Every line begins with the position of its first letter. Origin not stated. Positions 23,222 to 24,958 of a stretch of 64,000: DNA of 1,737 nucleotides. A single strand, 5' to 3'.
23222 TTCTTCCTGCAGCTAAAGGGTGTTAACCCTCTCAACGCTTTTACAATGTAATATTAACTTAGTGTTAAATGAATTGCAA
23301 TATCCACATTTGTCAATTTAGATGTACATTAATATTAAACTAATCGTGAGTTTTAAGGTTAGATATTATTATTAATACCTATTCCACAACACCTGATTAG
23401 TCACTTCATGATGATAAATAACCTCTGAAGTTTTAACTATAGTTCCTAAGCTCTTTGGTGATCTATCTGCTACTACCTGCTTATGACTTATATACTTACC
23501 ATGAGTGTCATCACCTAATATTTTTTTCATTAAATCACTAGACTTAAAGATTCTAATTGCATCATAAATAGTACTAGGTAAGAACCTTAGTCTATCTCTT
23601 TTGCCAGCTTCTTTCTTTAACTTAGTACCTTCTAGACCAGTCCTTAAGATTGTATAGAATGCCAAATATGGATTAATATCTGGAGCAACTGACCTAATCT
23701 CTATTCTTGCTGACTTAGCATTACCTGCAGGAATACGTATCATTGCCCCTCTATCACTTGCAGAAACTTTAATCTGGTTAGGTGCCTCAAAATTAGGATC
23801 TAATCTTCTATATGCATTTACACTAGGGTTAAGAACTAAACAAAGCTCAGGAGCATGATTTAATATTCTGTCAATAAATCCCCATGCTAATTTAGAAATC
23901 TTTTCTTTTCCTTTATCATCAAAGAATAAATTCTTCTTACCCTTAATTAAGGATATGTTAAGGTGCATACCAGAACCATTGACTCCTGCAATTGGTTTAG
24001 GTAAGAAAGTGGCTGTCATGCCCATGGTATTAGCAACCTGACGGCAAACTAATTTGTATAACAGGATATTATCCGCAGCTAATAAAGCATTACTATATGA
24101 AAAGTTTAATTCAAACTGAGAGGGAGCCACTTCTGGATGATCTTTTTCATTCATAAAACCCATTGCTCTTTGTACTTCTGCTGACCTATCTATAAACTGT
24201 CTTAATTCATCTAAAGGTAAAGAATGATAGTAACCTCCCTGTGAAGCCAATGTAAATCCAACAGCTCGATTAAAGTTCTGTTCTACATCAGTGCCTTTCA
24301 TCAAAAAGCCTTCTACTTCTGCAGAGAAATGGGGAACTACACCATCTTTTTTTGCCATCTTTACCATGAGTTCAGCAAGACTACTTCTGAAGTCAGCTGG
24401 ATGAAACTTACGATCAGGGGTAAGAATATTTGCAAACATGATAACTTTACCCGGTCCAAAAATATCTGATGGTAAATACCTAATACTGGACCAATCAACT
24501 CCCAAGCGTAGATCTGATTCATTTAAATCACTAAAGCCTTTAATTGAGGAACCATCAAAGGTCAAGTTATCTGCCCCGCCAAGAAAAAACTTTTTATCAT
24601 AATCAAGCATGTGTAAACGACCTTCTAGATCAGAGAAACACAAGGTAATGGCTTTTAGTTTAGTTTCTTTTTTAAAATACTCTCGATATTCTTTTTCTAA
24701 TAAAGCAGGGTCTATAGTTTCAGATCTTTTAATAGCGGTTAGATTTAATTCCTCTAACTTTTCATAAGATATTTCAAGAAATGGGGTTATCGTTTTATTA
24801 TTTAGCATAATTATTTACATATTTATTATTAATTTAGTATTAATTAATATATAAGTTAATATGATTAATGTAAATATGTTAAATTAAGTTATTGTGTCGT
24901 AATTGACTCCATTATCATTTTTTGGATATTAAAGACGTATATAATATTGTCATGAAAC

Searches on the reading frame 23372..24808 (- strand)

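Call 12: search_protein_families(library=ncbifam, proteins=[window:23372-24808:-], max_evalue=1e-10)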
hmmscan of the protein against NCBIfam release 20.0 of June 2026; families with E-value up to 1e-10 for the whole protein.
window:23372-24808:- (478 aa): 5 families
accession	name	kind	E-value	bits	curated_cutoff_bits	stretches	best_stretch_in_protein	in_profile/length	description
TIGR00653.1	GlnA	equivalog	2.7e-84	283.5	429.15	1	45-443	6-441/462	type I glutamate--ammonia ligase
TIGR03105.1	gln_synth_III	equivalog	1.5e-52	178.6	469.6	1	96-444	57-415/435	type III glutamate--ammonia ligase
NF007006.0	PRK09469.1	equivalog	6.7e-51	173.3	845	1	47-403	11-391/469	glutamate--ammonia ligase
NF045547.1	GGputSyn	equivalog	8.7e-48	163.1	650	1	105-449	78-429/438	gamma-glutamylputrescine synthetase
NF041605.1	gln_syn_GlnII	equivalog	5.3e-16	58.7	500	1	83-386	36-323/333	glutamine synthetase GlnII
